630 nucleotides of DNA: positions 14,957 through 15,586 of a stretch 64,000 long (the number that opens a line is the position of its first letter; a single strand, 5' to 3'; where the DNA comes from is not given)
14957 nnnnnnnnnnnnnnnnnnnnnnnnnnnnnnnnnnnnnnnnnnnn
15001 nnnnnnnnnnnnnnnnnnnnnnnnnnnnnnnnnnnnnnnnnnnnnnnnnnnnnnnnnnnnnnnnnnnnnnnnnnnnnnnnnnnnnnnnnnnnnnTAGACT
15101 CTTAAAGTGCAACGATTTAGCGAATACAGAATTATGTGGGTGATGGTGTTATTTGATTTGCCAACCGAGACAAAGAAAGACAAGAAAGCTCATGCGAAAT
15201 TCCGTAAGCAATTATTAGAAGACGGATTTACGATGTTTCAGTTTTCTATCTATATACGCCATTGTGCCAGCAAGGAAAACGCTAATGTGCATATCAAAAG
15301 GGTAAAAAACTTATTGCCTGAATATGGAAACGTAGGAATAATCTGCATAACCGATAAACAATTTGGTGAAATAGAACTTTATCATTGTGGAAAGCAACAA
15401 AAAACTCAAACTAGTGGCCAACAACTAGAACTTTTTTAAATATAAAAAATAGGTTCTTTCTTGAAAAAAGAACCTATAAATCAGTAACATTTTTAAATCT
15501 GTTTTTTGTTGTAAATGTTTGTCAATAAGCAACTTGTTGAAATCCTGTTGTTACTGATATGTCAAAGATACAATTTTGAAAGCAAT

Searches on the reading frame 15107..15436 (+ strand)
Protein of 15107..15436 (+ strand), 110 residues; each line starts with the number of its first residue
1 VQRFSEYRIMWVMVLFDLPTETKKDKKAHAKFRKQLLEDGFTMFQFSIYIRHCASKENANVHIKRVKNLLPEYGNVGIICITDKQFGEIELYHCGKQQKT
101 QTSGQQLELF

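Call 66: search_protein_families(library=ncbifam, proteins=[window:15107-15436:+], max_evalue=0.00001)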
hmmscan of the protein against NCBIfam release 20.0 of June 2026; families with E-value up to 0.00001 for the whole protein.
window:15107-15436:+ (110 aa): 1 family
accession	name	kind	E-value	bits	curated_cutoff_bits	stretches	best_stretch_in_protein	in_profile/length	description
TIGR01573.1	cas2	equivalog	3.1e-20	72.2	24.5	1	10-100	1-89/96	CRISPR-associated endonuclease Cas2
